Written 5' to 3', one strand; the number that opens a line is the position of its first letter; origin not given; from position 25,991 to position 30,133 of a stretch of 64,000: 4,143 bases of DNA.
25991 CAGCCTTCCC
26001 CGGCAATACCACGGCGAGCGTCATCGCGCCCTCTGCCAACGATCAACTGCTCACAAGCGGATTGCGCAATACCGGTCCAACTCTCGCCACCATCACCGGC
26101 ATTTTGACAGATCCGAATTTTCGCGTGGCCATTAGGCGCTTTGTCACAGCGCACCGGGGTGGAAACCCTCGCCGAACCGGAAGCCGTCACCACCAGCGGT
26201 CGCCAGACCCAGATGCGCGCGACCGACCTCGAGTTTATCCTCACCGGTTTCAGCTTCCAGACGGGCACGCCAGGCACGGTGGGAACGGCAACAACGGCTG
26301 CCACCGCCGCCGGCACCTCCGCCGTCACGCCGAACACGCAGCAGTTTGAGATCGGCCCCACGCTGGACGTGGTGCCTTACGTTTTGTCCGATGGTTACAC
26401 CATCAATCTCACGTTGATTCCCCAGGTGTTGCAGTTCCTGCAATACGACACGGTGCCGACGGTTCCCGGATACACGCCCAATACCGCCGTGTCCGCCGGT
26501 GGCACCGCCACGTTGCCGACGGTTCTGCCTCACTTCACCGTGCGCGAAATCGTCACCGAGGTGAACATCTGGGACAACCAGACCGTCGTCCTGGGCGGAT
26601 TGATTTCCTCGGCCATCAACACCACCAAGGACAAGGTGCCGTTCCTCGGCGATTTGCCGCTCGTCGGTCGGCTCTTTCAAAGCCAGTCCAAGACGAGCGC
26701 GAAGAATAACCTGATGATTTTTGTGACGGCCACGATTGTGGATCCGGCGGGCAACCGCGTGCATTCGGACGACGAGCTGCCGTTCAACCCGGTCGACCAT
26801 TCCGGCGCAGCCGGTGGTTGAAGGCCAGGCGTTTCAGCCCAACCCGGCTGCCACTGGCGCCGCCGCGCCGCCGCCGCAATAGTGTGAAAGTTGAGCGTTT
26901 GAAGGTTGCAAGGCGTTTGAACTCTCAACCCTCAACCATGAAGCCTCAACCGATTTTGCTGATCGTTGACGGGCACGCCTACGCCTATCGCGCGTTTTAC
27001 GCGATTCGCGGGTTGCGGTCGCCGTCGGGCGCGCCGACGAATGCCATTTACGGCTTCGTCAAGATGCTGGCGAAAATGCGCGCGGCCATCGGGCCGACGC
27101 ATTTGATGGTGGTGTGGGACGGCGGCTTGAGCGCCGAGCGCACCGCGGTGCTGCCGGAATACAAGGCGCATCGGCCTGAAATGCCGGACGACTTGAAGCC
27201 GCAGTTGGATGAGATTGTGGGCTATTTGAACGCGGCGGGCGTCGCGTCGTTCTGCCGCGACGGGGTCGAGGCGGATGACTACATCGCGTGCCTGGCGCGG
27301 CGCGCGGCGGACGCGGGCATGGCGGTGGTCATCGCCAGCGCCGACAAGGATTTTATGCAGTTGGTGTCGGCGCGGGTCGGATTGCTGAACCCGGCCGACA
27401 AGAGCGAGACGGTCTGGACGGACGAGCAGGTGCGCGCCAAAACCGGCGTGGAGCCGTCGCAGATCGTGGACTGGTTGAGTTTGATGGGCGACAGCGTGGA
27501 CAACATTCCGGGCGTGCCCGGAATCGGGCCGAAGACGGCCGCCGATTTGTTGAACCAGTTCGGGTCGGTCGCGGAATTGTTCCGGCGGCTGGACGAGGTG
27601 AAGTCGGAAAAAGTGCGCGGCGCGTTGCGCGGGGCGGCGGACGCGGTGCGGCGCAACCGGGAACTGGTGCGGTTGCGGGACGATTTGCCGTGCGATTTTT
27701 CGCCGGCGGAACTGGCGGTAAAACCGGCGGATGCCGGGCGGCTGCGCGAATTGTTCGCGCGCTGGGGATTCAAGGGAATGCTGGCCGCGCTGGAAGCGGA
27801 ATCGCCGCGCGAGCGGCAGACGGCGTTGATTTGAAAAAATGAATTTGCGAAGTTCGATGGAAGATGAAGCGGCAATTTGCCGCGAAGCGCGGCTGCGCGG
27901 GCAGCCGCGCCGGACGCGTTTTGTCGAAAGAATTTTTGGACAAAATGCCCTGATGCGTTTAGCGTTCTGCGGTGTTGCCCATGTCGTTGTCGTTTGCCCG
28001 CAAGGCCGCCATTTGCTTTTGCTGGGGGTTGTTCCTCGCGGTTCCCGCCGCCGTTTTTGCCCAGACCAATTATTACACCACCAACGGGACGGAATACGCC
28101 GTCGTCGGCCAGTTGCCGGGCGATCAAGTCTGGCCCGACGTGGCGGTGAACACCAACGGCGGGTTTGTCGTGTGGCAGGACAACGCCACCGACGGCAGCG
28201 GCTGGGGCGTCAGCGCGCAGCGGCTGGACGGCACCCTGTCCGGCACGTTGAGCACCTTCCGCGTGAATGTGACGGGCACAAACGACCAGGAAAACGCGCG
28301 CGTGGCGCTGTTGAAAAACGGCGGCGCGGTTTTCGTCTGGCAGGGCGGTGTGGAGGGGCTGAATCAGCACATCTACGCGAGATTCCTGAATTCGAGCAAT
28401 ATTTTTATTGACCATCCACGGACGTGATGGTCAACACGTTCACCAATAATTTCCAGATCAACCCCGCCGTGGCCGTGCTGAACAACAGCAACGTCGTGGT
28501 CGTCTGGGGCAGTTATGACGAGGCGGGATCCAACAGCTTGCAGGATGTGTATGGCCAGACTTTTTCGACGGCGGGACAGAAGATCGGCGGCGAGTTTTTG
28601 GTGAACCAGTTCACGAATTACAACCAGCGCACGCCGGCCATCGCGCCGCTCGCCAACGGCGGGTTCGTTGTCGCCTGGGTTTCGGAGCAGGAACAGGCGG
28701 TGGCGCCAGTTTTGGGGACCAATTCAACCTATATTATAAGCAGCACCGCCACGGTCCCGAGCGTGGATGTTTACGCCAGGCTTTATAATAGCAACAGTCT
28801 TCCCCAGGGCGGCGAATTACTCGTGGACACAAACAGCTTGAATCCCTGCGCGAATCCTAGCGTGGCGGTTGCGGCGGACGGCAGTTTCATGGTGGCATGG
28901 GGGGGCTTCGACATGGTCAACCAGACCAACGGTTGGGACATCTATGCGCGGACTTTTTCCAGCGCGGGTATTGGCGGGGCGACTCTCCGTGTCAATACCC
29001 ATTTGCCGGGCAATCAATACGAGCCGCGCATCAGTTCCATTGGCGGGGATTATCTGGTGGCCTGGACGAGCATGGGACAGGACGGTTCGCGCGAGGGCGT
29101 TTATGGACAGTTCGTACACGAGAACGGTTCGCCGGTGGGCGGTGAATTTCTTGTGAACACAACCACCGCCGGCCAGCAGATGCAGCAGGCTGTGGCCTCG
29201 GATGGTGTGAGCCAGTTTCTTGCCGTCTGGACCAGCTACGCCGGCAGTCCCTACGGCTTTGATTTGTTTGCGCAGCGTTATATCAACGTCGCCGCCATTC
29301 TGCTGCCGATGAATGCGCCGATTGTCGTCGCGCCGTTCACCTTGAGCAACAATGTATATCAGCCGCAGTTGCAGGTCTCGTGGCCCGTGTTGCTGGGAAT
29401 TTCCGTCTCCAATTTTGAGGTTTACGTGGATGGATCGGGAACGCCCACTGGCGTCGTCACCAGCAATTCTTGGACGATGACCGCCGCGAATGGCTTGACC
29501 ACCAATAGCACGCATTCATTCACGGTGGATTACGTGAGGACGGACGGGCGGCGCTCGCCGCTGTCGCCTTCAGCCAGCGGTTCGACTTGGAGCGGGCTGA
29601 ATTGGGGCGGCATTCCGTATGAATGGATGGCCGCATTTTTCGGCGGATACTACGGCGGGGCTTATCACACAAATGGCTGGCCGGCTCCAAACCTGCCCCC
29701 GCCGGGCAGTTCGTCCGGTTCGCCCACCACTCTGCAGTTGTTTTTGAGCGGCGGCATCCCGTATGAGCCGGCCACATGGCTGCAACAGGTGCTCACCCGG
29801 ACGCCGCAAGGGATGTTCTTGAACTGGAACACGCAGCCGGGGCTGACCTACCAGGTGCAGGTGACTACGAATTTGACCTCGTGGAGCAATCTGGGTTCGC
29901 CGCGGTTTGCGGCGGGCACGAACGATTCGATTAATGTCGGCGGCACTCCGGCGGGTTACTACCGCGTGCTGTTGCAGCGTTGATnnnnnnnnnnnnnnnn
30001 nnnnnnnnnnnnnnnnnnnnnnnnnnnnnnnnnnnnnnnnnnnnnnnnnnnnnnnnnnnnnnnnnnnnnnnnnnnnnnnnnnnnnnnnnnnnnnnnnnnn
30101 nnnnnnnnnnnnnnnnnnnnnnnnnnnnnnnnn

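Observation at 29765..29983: Shared ~70-aa C-terminal module ending [FY][FY]R[VD] on four secreted proteins in the window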

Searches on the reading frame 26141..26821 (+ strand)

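Call 49: search_protein_families(library=ncbifam, proteins=[window:26141-26821:+], max_evalue=0.01)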
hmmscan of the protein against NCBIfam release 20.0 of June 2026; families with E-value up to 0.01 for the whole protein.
window:26141-26821:+ (226 aa): 8 families
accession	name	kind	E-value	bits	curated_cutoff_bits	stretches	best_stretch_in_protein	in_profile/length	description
NF042912.1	Amuc_1098_fam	equivalog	1.5e-37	129.1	750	1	1-208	583-804/805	Amuc_1098 family type IV pilus outer membrane protein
TIGR02517.1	type_II_gspD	equivalog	8.4e-27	93.9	351.35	1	47-201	456-591/600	type II secretion system secretin GspD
TIGR02519.1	pilus_MshL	equivalog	3.4e-22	78.8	250.2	1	51-200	151-290/290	pilus (MSHA type) biogenesis protein MshL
TIGR02515.1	IV_pilus_PilQ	subfamily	1.9e-19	70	284.35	1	131-200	358-427/428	type IV pilus secretin PilQ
NF010083.0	PRK13568.1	equivalog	3.7e-14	52.3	554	1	135-200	352-417/419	DNA uptake porin HofQ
TIGR02516.1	type_III_yscC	equivalog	5.1e-12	45.1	238.45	1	128-201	389-462/463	type III secretion system outer membrane ring subunit SctC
NF007851.2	PRK10560.1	exception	1.6e-11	43.6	598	1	135-201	344-410/412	DNA uptake porin HofQ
NF011873.0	PRK15346.1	equivalog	1.4e-09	37.2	524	1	128-195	422-489/499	EscC/YscC/HrcC family type III secretion system outer membrane ring protein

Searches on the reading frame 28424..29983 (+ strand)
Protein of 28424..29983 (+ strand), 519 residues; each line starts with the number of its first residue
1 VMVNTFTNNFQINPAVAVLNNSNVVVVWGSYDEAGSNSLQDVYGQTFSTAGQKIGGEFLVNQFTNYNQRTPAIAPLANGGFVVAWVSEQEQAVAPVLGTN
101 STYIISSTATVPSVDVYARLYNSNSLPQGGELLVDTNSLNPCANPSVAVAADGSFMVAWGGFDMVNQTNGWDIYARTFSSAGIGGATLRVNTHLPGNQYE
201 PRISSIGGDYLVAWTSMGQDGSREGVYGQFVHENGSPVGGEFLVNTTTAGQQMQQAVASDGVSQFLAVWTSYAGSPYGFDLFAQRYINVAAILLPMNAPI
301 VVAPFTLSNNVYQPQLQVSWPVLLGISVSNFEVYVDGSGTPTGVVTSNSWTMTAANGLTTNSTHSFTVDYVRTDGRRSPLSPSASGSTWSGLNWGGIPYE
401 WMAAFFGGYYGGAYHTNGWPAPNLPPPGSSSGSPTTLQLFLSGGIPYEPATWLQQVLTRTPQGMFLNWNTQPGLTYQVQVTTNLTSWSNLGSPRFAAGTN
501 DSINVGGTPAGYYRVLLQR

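Call 7: search_protein_families(library=pfam, proteins=[window:28424-29983:+], max_evalue=1)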
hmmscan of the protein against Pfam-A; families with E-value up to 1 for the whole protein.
window:28424-29983:+ (519 aa): 2 families
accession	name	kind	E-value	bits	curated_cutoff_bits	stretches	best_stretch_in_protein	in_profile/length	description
PF03426.20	CBM_15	-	0.054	13.5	22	1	332-367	123-158/166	Carbohydrate binding domain (family 15)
PF17957.7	Big_7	-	0.084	14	24.1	1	326-368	30-70/70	Bacterial Ig domain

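Call 8: search_protein_families(library=ncbifam, proteins=[window:28424-29983:+], max_evalue=1)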
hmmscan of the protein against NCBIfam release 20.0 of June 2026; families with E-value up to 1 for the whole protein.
window:28424-29983:+ (519 aa): 1 family
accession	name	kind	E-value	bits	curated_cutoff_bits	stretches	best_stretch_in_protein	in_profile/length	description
NF053835.1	PDIAV_lipo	equivalog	0.023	14.1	90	1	6-32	84-110/458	PDIAV motif-containing lipoprotein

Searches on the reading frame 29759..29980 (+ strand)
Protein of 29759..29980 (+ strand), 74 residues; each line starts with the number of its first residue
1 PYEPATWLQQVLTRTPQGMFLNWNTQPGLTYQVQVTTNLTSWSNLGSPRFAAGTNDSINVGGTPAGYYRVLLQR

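Call 12: find_homologous_proteins(query=A1, max_evalue=0.001)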
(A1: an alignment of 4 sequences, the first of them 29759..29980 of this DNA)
Query A1 (4 sequences) (74 aa, profile of the alignment): 165 proteins with E <= 0.001 among 231 candidates; the best 120 are listed.
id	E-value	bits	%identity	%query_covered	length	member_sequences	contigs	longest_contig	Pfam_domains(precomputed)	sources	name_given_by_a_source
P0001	2.3e-22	97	80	100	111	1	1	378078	-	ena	-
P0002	1.2e-19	88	74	100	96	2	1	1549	-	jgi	jgi:hypothetical protein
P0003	1.9e-19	88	72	100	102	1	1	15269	-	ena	-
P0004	5.1e-19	86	70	100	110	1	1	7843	-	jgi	jgi:hypothetical protein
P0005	5.2e-19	86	76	100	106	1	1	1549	-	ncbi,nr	ncbi:MAG TPA: hypothetical protein VKJ65_05590, partial [Phycisphaerae bacterium]|nr:hypothetical pr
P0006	2.1e-18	84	72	100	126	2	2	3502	-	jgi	jgi:hypothetical protein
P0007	5.2e-18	83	68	96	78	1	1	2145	-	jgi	jgi:hypothetical protein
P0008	7.2e-18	82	74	100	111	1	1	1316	-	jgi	jgi:hypothetical protein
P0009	7.5e-18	82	76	100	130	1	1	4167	-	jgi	-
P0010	8.4e-18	82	74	100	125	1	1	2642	-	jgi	jgi:hypothetical protein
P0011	1.4e-17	82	73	100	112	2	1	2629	-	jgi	jgi:hypothetical protein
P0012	2.5e-17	81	69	100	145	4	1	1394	-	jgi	jgi:hypothetical protein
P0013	2.6e-17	81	91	76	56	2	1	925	-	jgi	-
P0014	2.7e-17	81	73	100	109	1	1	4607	-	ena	-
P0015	3.5e-17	80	36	30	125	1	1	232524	-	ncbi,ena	-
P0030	1.3e-14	72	73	91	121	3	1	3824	PF18884.6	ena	-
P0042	9.0e-14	69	35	72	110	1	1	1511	PF18884.6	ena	-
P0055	9.9e-13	66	44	43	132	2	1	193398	PF18884.6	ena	-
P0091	6.1e-10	57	70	88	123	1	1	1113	PF18884.6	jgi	-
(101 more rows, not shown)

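Call 14: find_encoding_contigs(protein=P0015, flank=2000, max_places=3)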
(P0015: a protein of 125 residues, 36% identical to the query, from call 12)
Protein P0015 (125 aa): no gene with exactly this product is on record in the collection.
